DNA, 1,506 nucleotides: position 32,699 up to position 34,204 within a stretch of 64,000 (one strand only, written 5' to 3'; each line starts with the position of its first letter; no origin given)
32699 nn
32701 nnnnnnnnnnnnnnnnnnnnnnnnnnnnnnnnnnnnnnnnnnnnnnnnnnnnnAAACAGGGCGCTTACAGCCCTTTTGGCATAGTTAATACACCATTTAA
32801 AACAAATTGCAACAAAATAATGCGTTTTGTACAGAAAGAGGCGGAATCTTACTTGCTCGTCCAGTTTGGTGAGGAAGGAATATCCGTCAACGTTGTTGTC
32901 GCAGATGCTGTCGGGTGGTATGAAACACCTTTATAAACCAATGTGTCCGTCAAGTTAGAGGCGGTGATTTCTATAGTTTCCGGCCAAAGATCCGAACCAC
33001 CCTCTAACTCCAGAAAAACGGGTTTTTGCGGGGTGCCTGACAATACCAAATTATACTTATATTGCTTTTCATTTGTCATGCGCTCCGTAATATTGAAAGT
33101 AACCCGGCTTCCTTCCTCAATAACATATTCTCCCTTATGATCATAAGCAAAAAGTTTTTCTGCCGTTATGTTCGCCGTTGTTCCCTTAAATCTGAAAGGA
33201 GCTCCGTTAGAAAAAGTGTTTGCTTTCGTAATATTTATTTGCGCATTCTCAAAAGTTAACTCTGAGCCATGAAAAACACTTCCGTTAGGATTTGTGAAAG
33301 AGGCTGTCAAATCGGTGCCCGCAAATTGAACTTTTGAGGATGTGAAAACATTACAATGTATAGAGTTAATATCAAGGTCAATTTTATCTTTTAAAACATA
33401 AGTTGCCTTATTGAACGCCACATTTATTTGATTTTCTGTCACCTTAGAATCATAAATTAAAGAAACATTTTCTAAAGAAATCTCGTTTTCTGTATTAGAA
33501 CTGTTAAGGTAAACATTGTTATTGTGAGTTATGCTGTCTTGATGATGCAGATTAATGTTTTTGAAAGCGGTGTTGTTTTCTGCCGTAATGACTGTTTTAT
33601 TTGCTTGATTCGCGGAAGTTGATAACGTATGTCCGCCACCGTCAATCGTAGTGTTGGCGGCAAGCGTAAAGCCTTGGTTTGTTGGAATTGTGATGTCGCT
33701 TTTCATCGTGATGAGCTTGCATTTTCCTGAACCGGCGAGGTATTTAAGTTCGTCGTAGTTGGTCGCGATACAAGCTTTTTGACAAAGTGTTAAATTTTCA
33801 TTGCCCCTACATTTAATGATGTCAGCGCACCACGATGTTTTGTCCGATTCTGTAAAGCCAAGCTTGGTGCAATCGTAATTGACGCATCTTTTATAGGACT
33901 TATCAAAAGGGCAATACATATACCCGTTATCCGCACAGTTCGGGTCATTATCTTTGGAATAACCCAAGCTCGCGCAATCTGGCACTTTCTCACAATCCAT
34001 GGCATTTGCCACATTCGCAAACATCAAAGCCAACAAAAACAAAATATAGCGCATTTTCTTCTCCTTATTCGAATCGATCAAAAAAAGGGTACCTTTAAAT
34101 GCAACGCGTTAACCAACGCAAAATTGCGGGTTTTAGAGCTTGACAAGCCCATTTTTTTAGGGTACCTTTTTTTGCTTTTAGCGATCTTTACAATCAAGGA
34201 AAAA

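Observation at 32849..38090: Family of secreted cysteine-rich proteins sharing a novel N-terminal Cys module (four members in the window)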

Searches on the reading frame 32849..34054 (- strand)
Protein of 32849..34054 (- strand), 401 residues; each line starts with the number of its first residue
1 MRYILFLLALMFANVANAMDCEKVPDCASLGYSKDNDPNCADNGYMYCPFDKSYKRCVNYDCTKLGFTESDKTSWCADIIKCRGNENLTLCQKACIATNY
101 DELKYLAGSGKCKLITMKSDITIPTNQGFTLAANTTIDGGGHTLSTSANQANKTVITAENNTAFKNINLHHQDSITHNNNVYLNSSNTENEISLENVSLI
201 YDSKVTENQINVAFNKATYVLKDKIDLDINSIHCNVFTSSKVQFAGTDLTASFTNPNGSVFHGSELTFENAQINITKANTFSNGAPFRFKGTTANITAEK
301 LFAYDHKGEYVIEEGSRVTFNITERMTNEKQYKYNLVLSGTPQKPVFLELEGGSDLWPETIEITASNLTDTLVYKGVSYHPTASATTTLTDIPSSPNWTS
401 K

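Call 4: search_protein_families(library=pfam, proteins=[window:32849-34054:-], max_evalue=1)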
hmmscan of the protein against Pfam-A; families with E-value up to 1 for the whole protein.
window:32849-34054:- (401 aa): 1 family
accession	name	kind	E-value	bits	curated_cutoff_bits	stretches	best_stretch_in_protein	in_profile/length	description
PF07127.16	Nodulin_late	-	0.11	13.3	30.4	1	4-43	12-51/54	Late nodulin domain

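Call 5: search_protein_families(library=ncbifam, proteins=[window:32849-34054:-], max_evalue=1)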
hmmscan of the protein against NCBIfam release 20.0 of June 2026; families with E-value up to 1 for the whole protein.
window:32849-34054:- (401 aa): 1 family
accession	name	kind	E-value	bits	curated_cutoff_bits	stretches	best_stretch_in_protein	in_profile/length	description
NF006272.1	PRK08432.1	equivalog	0.031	13.8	219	1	153-232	149-224/274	flagellar motor switch protein FliY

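Call 7: find_homologous_proteins(query=window:32849-34054:-, max_evalue=0.001)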
Query window:32849-34054:- (401 aa): 80 proteins with E <= 0.001 among 3505 candidates.
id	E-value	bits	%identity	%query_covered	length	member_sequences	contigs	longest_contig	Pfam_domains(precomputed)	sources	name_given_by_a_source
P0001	3.9e-269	910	100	100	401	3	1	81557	-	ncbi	-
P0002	2.0e-229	779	85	100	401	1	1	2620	-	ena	-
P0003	2.2e-217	739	80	99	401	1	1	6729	-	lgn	-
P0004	3.6e-194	663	73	99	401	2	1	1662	-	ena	-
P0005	5.4e-193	659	73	99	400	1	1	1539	-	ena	-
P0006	2.4e-102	361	45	99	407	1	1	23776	-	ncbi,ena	-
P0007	2.5e-100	354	45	99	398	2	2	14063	-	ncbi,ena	-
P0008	2.4e-96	341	45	99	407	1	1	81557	-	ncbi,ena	-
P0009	2.5e-94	334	43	99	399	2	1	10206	-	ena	-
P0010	1.2e-93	332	42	99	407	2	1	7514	-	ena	-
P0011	2.3e-92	328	43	99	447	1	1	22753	-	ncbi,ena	-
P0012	1.3e-91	326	43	100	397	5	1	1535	-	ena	-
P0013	3.2e-89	318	42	99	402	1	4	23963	-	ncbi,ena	-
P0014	4.7e-89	317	43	99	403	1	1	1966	-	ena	-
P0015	4.8e-88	314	45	99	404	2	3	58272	-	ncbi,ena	-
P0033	3.2e-42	163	75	24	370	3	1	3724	-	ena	-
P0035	1.2e-41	161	72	24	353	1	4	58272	-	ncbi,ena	-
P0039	1.0e-40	158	55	35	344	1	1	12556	PF07603.18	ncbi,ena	-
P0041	2.0e-40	157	47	46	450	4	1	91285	PF07603.18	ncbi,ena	-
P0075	4.9e-34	136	66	23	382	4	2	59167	-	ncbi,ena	-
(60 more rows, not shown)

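Call 23: find_related_loci(query=A1, collection=genome_contigs, flank=6000)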
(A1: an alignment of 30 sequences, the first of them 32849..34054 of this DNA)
Query A1 (401 aa) in genome_contigs; peptide patterns used: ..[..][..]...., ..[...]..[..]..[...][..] (x = any residue, [..] = any of these).
27 stretches matched a pattern; 13 encode a relative of the query (tblastn E <= 1e-3); 13 distinct loci.
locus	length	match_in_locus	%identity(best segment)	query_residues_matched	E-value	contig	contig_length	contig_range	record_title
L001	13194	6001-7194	73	1-398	0e+0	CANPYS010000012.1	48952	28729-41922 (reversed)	MAG: uncultured Alphaproteobacteria bacterium isolate Lapin-001__bin79 genome assembly, contig: Lapin-001__NODE_985_leng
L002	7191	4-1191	67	1-398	0e+0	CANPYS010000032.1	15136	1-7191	MAG: uncultured Alphaproteobacteria bacterium isolate Lapin-001__bin79 genome assembly, contig: Lapin-001__NODE_3889_len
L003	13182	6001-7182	42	1-399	3e-94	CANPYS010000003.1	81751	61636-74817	MAG: uncultured Alphaproteobacteria bacterium isolate Lapin-001__bin79 genome assembly, contig: Lapin-001__NODE_438_leng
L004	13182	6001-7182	37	1-398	7e-85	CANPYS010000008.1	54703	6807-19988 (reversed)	MAG: uncultured Alphaproteobacteria bacterium isolate Lapin-001__bin79 genome assembly, contig: Lapin-001__NODE_822_leng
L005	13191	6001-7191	39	1-398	7e-84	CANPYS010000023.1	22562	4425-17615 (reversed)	MAG: uncultured Alphaproteobacteria bacterium isolate Lapin-001__bin79 genome assembly, contig: Lapin-001__NODE_2569_len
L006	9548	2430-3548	37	1-398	4e-80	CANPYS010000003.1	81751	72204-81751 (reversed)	MAG: uncultured Alphaproteobacteria bacterium isolate Lapin-001__bin79 genome assembly, contig: Lapin-001__NODE_438_leng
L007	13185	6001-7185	35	1-398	3e-74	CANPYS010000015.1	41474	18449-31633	MAG: uncultured Alphaproteobacteria bacterium isolate Lapin-001__bin79 genome assembly, contig: Lapin-001__NODE_1217_len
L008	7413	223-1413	35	1-398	5e-74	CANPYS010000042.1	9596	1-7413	MAG: uncultured Alphaproteobacteria bacterium isolate Lapin-001__bin79 genome assembly, contig: Lapin-001__NODE_6268_len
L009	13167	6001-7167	34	1-401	1e-71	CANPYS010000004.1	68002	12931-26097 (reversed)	MAG: uncultured Alphaproteobacteria bacterium isolate Lapin-001__bin79 genome assembly, contig: Lapin-001__NODE_584_leng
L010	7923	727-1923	33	1-398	2e-71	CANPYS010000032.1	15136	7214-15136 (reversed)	MAG: uncultured Alphaproteobacteria bacterium isolate Lapin-001__bin79 genome assembly, contig: Lapin-001__NODE_3889_len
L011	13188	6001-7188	33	1-401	1e-70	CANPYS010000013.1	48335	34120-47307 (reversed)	MAG: uncultured Alphaproteobacteria bacterium isolate Lapin-001__bin79 genome assembly, contig: Lapin-001__NODE_995_leng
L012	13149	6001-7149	34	1-398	1e-67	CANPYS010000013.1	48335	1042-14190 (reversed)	MAG: uncultured Alphaproteobacteria bacterium isolate Lapin-001__bin79 genome assembly, contig: Lapin-001__NODE_995_leng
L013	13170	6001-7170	37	1-398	6e-77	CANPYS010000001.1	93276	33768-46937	MAG: uncultured Alphaproteobacteria bacterium isolate Lapin-001__bin79 genome assembly, contig: Lapin-001__NODE_345_leng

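Call 24: predict_structure(alignment_id=A1)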
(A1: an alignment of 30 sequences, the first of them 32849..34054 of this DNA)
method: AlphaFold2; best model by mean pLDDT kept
length: 401 residues; sequences in the alignment: 30
mean_pLDDT: 83.6   pTM: 0.74
mean pLDDT of the five models: 83.6, 83.6, 80.1, 79.8, 78.1
residues with pLDDT >= 90: 239; 70-90: 85; 50-70: 25; < 50: 52
segments of 3 or more residues with pLDDT < 50: 1-22, 62-90
pLDDT, mean of each block of 10 residues (from residue 1): 37 36 64 78 69 72 47 37 43 77 94 92 96 96 94 94 98 81 95 98 86 96 97 92 98 90 95 96 92 96 81 98 78 89 97 79 95 96 95 96 85
secondary structure, 60 per line:
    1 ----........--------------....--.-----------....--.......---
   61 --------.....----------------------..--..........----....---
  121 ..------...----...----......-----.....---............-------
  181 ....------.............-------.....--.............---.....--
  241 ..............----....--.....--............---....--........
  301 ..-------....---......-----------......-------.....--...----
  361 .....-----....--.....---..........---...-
elements in order: H5-12 H27-30 E45-48 E51-57 H69-73 H100-109 E114-117 E129-131 E136-138 E143-148 E154-158 E162-173 E181-184 E191-203 E211-215 E218-230 E234-238 E241-254 E259-262 E265-269 E272-283 E287-290 E293-302 E310-313 E317-322 E334-339 E347-351 E361-365 E371-374 E377-381 E385-388 H389-394 E398-400

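Call 26: fold_search(model_id=the predicted structure, library=pdb)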
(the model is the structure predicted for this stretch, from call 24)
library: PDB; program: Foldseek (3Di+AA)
matches with E <= 10: 358; with E <= 0.001: 0
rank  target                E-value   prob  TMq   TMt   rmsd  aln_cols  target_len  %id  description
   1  5ny0                  3.9e-03  0.99  0.30  0.34  11.5       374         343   12  L. reuters 100-23 SRRP (released 2018-03-21)
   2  5nxk_A                8.7e-03  0.98  0.28  0.35  10.8       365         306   14  L. reuteri 53608 SRRP (released 2018-03-21)
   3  7xzd_A                1.1e-02  0.99  0.36  0.33  10.3       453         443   11  Mutant (F179A) of the N-terminal domain of fucoidan lyase FdlA (released 2022-09-28)
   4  2pyg_B                1.6e-02  0.72  0.22  0.24  13.1       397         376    7  Azotobacter vinelandii Mannuronan C-5 epimerase AlgE4 A-module (released 2008-05-27)
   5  7xzb_A                2.6e-02  0.92  0.30  0.28  11.8       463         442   10  Mutant (Y242A) of the N-terminal domain of fucoidan lyase FdlA (released 2022-09-28)
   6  7xze_A                3.2e-02  0.84  0.29  0.27  11.7       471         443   10  Mutant (H176A) of the N-terminal domain of fucoidan lyase FdlA (released 2022-09-28)
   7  7koh_B                3.2e-02  0.12  0.12  0.10  20.1       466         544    7  Crystal structure of antigen 43 from Escherichia coli EDL933 (released 2022-03-09)
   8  7xzd_B                3.3e-02  0.90  0.31  0.29  11.7       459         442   11  Mutant (F179A) of the N-terminal domain of fucoidan lyase FdlA (released 2022-09-28)
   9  5nxk_B                3.5e-02  0.97  0.30  0.38  10.2       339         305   14  L. reuteri 53608 SRRP (released 2018-03-21)
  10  5nxk_C                4.2e-02  0.82  0.25  0.31  12.3       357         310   13  L. reuteri 53608 SRRP (released 2018-03-21)
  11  6kvh                  4.9e-02  0.90  0.32  0.36  11.0       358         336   10  The mutant crystal structure of endo-polygalacturonase (T284A) from Talaromyces leycettanus JCM 12802 (released 2020-09-09)
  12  7xzf_A                5.1e-02  0.85  0.31  0.29  11.4       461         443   11  Wild type of the N-terminal domain of fucoidan lyase FdlA (released 2022-09-28)
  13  1ia5_A                5.1e-02  0.63  0.25  0.28  13.0       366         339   11  POLYGALACTURONASE FROM ASPERGILLUS ACULEATUS (released 2001-09-19)
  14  1hg8_A                5.9e-02  0.38  0.19  0.22  15.2       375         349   11  Endopolygalacturonase from the phytopathogenic fungus Fusarium moniliforme (released 2001-11-10)
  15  7xz7_A                6.8e-02  0.84  0.32  0.29  11.5       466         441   11  Mutant (D137A) of the N-terminal domain of fucoidan lyase FdlA (released 2022-09-28)
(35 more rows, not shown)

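Call 40: find_encoding_contigs(protein=P0008, flank=10000, max_places=3)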
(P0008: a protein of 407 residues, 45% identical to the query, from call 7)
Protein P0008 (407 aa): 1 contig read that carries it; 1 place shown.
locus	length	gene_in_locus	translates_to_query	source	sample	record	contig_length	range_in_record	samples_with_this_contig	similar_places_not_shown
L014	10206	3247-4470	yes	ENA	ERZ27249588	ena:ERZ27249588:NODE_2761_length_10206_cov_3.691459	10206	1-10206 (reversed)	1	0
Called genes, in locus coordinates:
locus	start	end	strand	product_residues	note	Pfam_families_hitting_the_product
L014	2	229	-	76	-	?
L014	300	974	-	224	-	PF09140:MipZ (weak)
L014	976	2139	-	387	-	PF13354:Beta-lactamase2, PF00768:Peptidase_S11, PF05036:SPOR (weak)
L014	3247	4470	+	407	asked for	-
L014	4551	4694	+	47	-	-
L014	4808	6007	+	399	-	-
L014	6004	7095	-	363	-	PF01168:Ala_racemase_N, PF00842:Ala_racemase_C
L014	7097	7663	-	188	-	PF03886:ABC_trans_aux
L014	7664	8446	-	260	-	PF02470:MlaD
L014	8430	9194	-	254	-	PF00005:ABC_tran, PF13304:AAA_21 (faint)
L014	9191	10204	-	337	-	?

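Call 47: list_cluster_members(proteins=[P0001, P0008, P0081, P0106, P0082, P0039, P0041, P0085, P0100])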
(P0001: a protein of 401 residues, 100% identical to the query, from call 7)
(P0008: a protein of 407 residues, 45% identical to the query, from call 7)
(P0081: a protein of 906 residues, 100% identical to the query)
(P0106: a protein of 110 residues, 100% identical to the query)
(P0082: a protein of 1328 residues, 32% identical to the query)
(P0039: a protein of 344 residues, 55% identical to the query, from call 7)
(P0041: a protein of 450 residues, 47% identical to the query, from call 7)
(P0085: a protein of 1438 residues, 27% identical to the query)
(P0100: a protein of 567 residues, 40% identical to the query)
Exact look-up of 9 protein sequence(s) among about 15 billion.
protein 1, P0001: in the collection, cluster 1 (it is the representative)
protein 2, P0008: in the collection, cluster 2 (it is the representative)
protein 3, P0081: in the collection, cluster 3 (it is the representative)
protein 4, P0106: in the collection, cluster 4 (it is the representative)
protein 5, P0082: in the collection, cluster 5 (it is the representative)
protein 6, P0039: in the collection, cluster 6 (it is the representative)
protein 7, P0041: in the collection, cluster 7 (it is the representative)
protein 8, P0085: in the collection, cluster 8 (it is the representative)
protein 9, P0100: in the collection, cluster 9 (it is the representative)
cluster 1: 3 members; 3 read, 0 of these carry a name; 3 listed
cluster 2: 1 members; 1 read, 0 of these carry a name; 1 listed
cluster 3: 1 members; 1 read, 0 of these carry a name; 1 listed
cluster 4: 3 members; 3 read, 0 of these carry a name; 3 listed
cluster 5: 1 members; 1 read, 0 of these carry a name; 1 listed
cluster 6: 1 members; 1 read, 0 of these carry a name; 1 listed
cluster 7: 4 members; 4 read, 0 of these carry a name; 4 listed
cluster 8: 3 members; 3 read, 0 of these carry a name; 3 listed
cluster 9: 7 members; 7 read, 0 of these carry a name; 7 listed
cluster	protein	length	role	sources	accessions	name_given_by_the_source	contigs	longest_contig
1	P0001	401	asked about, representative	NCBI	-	-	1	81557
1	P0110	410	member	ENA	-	-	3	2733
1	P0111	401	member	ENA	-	-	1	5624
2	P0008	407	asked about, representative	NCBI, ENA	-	-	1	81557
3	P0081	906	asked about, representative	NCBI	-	-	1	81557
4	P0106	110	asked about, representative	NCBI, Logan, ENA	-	-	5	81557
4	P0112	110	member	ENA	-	-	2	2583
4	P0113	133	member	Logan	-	-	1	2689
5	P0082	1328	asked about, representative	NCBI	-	-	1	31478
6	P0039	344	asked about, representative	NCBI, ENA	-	-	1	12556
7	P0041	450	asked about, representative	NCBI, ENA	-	-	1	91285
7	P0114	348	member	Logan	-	-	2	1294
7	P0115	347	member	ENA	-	-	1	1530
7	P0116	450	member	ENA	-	-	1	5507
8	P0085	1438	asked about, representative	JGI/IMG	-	-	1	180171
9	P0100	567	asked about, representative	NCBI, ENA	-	-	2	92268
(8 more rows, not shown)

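Call 53: search_protein_families(library=pfam, proteins=[P0033, P0035, P0039, P0075], max_evalue=0.01)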
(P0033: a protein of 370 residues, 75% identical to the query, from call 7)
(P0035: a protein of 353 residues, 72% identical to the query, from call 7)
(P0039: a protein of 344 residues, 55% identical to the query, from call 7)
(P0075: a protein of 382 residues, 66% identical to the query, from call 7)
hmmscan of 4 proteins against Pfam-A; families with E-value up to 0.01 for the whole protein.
P0033 (370 aa): 1 family
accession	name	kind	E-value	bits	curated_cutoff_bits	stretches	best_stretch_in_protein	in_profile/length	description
PF07603.17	Lcl_C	-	0.0073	17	34.9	0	268-356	37-103/117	Lcl C-terminal domain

P0035 (353 aa): 0 families

P0039 (344 aa): 1 family
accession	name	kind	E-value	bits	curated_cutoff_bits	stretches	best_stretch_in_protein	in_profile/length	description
PF07603.17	Lcl_C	-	7.4e-07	29.9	34.9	1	241-340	39-115/117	Lcl C-terminal domain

P0075 (382 aa): 0 families

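Call 86: search_protein_families(library=phrogs, proteins=[window:32849-34054:-], max_evalue=0.1)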
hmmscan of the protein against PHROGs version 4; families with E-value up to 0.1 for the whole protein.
window:32849-34054:- (401 aa): 1 family
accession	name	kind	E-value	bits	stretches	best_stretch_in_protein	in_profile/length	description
phrog_32869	-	unknown function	0.0088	17.3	1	187-240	7-63/65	-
